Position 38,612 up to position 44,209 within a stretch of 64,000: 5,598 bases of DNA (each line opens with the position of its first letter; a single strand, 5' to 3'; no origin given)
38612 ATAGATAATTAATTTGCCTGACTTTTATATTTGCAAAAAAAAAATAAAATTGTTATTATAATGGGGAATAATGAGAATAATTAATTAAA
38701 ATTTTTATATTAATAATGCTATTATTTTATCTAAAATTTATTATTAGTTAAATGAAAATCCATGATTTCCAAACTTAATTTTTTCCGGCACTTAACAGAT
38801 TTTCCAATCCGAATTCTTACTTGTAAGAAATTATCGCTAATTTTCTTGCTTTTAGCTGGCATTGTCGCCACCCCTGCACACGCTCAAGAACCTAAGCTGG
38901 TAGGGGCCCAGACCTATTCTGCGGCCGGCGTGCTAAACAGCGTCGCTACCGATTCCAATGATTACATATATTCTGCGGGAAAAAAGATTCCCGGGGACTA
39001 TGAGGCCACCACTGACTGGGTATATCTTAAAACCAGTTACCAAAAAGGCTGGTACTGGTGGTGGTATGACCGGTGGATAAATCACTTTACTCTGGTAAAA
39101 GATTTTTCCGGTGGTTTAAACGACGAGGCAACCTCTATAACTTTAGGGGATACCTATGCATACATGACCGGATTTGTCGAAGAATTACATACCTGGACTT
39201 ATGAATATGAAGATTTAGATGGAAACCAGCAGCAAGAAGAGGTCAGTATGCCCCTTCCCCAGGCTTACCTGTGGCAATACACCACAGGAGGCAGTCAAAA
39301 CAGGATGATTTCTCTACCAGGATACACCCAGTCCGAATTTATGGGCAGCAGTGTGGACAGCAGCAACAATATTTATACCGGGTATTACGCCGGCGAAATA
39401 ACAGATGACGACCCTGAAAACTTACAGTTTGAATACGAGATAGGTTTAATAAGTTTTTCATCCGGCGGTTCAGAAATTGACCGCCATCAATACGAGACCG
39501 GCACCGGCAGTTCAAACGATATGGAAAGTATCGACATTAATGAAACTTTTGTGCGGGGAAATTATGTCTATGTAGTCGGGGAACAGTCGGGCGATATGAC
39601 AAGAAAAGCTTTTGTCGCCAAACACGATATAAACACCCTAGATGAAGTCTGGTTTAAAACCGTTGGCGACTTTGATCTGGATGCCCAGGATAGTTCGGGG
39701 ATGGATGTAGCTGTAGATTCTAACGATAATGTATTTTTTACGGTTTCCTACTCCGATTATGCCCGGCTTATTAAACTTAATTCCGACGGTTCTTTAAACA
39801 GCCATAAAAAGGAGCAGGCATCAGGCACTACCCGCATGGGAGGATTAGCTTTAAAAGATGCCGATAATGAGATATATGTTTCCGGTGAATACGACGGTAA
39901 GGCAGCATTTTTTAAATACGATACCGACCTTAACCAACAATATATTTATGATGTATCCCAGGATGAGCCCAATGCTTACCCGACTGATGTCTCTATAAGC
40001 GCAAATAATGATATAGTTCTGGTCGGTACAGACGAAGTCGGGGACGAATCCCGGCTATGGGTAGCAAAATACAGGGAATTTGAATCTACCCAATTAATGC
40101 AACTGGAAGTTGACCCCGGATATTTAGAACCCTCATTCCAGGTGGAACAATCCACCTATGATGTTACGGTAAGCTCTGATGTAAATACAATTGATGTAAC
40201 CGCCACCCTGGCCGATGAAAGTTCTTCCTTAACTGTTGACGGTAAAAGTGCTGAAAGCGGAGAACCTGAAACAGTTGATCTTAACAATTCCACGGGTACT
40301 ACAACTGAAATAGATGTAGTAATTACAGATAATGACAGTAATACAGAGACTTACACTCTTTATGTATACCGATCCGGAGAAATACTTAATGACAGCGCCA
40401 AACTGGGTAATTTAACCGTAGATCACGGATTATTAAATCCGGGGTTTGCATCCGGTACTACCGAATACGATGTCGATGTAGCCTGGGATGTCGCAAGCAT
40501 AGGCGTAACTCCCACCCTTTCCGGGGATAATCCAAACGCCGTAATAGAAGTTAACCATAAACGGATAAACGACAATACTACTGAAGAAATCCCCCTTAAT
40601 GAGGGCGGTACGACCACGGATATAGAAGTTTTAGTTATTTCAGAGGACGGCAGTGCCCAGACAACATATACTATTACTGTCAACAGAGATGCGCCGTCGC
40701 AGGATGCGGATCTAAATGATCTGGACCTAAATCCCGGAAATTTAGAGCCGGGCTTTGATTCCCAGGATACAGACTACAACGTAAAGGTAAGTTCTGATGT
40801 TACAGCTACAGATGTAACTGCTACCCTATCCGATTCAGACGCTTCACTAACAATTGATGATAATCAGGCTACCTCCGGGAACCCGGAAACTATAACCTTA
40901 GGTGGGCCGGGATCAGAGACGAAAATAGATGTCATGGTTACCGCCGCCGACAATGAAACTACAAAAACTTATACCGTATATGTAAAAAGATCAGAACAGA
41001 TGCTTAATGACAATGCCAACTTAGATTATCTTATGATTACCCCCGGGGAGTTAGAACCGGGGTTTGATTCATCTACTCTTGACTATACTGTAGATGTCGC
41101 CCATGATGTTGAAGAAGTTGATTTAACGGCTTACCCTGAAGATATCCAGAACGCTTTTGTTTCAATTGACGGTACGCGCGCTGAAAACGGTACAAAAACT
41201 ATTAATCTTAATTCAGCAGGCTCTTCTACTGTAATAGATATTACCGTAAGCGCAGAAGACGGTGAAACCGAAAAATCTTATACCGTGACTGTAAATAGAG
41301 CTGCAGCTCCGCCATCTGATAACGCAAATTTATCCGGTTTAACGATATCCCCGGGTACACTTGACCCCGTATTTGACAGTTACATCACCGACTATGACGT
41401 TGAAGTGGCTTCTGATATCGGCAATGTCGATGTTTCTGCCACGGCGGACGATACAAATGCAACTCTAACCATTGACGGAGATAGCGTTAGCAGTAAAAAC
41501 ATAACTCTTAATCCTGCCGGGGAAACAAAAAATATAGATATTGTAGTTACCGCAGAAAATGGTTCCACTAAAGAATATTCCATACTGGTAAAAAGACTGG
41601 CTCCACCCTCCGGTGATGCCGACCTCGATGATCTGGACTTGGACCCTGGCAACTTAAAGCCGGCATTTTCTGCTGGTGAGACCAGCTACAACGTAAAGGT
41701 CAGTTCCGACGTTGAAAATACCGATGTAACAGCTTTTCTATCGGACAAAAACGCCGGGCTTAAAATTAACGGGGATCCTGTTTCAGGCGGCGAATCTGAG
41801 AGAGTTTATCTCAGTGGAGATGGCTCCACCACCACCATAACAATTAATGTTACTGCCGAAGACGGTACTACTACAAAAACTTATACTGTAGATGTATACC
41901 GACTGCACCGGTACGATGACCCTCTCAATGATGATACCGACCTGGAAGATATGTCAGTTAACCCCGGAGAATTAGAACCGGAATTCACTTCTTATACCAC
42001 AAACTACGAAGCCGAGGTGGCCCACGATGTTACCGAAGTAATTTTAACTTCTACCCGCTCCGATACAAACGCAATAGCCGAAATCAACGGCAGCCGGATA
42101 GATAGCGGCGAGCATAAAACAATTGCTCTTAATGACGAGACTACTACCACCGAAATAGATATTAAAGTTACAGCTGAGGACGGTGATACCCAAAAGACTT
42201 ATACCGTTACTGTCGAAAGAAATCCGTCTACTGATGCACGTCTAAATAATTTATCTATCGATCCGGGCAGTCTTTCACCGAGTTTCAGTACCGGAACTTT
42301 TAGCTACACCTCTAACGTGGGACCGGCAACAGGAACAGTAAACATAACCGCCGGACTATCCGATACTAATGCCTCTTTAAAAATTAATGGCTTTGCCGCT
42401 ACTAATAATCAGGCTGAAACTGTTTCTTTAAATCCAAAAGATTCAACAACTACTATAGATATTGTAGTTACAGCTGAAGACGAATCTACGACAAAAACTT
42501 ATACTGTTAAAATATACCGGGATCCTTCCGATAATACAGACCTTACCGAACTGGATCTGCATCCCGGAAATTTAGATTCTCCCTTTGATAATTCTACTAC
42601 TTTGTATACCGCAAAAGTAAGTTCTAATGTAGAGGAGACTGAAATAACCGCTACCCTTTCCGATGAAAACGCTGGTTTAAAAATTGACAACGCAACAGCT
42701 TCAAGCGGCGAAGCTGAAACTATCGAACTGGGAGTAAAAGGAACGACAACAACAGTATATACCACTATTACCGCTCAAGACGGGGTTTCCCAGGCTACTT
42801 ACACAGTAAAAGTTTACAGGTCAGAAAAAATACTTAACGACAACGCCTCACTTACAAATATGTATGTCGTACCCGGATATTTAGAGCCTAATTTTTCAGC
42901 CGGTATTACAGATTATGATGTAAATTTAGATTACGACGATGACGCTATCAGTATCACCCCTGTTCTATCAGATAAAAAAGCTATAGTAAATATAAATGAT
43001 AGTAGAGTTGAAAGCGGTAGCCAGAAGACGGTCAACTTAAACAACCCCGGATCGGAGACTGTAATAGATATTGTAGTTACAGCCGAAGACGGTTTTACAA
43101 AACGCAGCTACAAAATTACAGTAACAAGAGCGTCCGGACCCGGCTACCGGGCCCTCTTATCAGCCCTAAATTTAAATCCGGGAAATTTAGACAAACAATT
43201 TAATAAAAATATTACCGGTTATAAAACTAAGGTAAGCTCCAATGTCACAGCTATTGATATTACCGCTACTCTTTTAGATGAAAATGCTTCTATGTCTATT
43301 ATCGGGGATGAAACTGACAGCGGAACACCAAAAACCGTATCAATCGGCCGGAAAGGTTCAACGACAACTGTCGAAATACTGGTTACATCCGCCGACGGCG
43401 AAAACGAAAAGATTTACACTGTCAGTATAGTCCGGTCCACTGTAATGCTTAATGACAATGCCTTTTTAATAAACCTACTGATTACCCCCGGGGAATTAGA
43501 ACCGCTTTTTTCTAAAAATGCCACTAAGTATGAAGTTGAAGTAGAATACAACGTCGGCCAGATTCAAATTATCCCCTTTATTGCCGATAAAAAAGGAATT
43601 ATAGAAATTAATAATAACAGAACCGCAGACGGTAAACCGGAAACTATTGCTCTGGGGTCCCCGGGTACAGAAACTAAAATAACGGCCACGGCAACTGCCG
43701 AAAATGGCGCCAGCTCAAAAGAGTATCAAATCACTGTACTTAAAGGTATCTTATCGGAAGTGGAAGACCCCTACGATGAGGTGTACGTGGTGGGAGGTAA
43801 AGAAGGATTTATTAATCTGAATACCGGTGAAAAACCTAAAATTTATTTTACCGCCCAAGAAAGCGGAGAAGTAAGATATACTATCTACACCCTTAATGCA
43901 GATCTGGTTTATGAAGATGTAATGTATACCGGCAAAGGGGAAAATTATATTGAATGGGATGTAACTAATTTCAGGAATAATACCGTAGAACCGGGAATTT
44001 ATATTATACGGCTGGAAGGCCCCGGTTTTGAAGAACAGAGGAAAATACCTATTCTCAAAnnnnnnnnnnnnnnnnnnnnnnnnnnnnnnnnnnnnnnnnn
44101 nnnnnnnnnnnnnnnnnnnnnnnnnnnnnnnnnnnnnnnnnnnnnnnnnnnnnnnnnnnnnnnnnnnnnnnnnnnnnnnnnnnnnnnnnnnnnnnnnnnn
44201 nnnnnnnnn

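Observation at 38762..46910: Tightly coupled trio: giant SBBP/cadherin-repeat adhesin with T9SS-type CTD, PorP/SprF-like outer-membrane partner, and AAA+ ATPase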

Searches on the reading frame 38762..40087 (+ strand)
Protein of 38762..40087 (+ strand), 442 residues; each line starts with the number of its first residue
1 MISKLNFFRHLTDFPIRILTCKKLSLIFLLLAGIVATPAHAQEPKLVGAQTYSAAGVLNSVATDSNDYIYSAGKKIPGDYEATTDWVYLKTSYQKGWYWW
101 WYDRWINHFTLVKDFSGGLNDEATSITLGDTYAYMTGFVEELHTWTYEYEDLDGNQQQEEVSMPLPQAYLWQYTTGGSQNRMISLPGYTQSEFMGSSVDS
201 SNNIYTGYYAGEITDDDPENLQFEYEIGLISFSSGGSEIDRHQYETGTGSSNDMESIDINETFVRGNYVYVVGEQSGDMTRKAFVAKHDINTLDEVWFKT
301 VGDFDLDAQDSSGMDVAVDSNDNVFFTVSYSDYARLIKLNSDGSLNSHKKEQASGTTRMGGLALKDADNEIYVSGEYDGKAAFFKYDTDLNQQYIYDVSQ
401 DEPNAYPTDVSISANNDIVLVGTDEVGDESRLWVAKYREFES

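Call 23: search_protein_families(library=pfam, proteins=[window:38762-40087:+], max_evalue=10)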
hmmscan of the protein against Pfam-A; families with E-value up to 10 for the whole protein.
seq(442 aa): 2 families
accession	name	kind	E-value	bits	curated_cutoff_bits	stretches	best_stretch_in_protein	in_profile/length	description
PF17164.10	DUF5122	-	0.034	14.9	27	1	327-346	13-33/36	Domain of unknown function (DUF5122) beta-propeller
PF06739.17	SBBP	-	0.053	13.9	20.5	2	59-74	16-31/38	Beta-propeller repeat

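Call 24: search_protein_families(library=ncbifam, proteins=[window:38762-40087:+], max_evalue=10)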
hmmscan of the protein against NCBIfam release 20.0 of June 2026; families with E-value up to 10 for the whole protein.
seq(442 aa): 0 families

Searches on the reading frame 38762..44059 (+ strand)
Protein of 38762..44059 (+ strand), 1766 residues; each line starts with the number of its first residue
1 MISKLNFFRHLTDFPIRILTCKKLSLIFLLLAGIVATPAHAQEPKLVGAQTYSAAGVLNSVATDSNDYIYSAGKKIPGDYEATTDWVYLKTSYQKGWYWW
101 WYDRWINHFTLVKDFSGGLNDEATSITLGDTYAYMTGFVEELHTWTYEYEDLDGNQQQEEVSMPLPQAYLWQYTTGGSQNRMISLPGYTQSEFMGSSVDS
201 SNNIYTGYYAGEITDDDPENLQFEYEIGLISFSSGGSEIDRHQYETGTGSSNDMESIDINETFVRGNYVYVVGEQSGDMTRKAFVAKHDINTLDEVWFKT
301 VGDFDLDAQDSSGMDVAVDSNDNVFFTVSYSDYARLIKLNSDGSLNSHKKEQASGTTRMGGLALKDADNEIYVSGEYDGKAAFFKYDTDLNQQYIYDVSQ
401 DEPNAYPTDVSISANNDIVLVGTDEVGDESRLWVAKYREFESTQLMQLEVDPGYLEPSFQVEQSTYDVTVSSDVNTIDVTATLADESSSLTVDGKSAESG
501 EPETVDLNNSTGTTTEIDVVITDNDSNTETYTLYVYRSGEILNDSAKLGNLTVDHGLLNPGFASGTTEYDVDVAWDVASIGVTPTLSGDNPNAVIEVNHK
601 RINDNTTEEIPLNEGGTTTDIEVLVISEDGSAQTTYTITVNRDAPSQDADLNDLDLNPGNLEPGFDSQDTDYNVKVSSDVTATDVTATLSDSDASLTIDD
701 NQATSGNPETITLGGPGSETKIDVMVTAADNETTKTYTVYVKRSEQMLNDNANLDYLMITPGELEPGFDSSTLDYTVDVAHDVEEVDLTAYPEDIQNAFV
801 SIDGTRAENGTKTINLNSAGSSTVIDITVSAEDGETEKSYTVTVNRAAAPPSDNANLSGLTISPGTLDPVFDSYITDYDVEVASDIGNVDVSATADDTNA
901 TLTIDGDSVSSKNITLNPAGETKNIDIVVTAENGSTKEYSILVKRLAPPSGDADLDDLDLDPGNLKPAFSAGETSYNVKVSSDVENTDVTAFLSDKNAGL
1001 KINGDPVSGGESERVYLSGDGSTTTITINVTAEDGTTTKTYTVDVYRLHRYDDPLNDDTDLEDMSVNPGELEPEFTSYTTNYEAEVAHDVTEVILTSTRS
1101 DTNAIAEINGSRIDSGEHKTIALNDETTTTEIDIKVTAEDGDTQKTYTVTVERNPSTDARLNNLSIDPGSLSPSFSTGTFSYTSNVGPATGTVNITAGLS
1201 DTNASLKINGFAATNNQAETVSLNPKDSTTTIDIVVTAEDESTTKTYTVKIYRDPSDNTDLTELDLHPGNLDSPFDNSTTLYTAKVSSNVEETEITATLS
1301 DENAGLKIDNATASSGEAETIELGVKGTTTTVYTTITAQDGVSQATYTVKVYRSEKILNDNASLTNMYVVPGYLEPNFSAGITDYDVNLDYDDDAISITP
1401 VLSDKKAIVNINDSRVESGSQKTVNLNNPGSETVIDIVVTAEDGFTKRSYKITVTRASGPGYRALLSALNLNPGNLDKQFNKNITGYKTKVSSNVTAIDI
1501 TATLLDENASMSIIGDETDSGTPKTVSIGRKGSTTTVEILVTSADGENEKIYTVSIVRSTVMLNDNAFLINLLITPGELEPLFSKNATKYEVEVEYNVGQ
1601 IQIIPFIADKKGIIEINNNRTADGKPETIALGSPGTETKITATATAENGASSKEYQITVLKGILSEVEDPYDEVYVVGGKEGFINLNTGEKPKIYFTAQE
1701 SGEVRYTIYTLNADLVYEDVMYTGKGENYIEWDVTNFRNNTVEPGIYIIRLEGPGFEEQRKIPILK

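Call 6: search_protein_families(library=pfam, proteins=[window:38762-44059:+], max_evalue=0.1)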
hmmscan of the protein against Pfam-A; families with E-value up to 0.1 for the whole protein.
window:38762-44059:+ (1766 aa): 4 families
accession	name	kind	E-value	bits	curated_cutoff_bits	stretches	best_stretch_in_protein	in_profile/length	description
PF12733.13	Cadherin-like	-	2e-184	599.1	24.2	12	764-846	9-88/89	Cadherin-like beta sandwich domain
PF19755.4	DUF6242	-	1.5e-05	25.4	29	1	1088-1152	53-119/217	Domain of unknown function (DUF6242)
PF07100.16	ASRT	-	0.039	14.3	25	0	1119-1169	29-78/119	Anabaena sensory rhodopsin transducer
PF16410.10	DUF5018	-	0.077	12.3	38.2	0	1331-1357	193-219/352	Domain of unknown function (DUF5018)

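Call 7: search_protein_families(library=ncbifam, proteins=[window:38762-44059:+], max_evalue=0.1)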
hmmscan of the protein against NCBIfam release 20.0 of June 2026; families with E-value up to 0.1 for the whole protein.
window:38762-44059:+ (1766 aa): 2 families
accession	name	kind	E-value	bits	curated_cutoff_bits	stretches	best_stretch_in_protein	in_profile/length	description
TIGR04183.1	Por_Secre_tail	domain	0.083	12.9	23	0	1697-1762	14-69/72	T9SS type A sorting domain-containing protein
NF011008.0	PRK14434.1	equivalog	0.097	12.9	86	0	1229-1273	40-84/92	acylphosphatase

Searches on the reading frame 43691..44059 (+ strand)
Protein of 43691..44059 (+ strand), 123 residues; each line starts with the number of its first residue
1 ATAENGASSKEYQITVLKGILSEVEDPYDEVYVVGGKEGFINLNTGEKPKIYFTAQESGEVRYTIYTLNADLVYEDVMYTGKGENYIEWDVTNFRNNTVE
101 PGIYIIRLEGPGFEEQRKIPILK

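Call 23: search_protein_families(library=pfam, proteins=[window:43691-44059:+], max_evalue=10)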
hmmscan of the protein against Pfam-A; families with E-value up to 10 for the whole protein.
seq(123 aa): 1 family
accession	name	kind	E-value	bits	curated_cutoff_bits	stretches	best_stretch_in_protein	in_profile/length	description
PF13860.13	FlgD_ig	-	0.18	12.2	27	1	55-109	19-74/79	FlgD Ig-like domain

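Call 24: search_protein_families(library=ncbifam, proteins=[window:43691-44059:+], max_evalue=10)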
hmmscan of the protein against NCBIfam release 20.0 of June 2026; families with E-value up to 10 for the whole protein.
seq(123 aa): 5 families
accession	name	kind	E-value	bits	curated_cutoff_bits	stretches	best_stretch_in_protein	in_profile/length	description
TIGR04183.1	Por_Secre_tail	domain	0.0077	16.2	23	1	53-119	13-69/72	T9SS type A sorting domain-containing protein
NF052228.1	T9SS_PorZ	equivalog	0.016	13.6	260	1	65-107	701-739/757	type IX secretion system anionic LPS delivery protein PorZ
NF005176.1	PRK06655.1-1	equivalog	0.02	14.8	230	1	46-119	84-158/197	flagellar hook assembly protein FlgD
NF052323.1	T9SSA_dep_M6i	equivalog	0.029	12.3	600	1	48-109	968-1025/1043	T9SS-dependent M6-like inactivated metalloprotease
NF009452.0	PRK12812.1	equivalog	0.059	12.6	258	1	50-108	142-204/289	flagellar basal body rod modification protein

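Call 55: find_homologous_proteins(query=A4, max_evalue=0.001)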
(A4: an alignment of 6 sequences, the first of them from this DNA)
Query A4 (6 sequences) (100 aa, profile of the alignment): 2 proteins with E <= 0.001 among 426 candidates.
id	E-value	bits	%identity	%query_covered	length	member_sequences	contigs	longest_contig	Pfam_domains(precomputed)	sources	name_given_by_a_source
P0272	2.0e-27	113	35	85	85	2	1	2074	-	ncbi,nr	ncbi:T9SS type A sorting domain-containing protein, partial [bacterium]|nr:T9SS type A sorting domai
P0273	4.9e-21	93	36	91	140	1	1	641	-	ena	-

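Call 56: search_protein_families(library=ncbifam, alignment_id=A4, max_evalue=1)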
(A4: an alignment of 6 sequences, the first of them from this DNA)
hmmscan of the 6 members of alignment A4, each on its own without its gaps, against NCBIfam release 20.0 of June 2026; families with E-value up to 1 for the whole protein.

A. member 1, seq(100 aa): 7 families
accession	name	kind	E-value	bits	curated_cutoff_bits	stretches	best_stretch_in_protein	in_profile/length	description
TIGR04183.1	Por_Secre_tail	domain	0.0049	16.8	23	1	30-96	13-69/72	T9SS type A sorting domain-containing protein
NF005176.1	PRK06655.1-1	equivalog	0.012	15.6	230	1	23-96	84-158/197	flagellar hook assembly protein FlgD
NF052228.1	T9SS_PorZ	equivalog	0.013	14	260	1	42-84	701-739/757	type IX secretion system anionic LPS delivery protein PorZ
NF052323.1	T9SSA_dep_M6i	equivalog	0.017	13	600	1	25-86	968-1025/1043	T9SS-dependent M6-like inactivated metalloprotease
NF009452.0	PRK12812.1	equivalog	0.036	13.3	258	1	27-85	142-204/289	flagellar basal body rod modification protein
NF033707.1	T9SS_sortase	equivalog_domain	0.062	10.9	420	1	34-86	1021-1076/1095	type IX secretion system sortase PorU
NF038113.1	T9SSA_dep_M36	equivalog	0.13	10.4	885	1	25-96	803-866/869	T9SS-dependent M36 family metallopeptidase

B. families by the number of members that match (of 6 scanned): 9 families
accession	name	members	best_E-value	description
TIGR04183.1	Por_Secre_tail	6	1.4e-09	T9SS type A sorting domain-containing protein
NF033707.1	T9SS_sortase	5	2.9e-07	type IX secretion system sortase PorU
NF038113.1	T9SSA_dep_M36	5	2.2e-06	T9SS-dependent M36 family metallopeptidase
NF052323.1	T9SSA_dep_M6i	4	9.3e-10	T9SS-dependent M6-like inactivated metalloprotease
NF052228.1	T9SS_PorZ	4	5.4e-07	type IX secretion system anionic LPS delivery protein PorZ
NF009452.0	PRK12812.1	4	0.001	flagellar basal body rod modification protein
NF005176.1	PRK06655.1-1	3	4.8e-05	flagellar hook assembly protein FlgD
NF009276.0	PRK12633.1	1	0.0098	flagellar basal body rod modification protein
NF009453.0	PRK12813.1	1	0.045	flagellar basal body rod modification protein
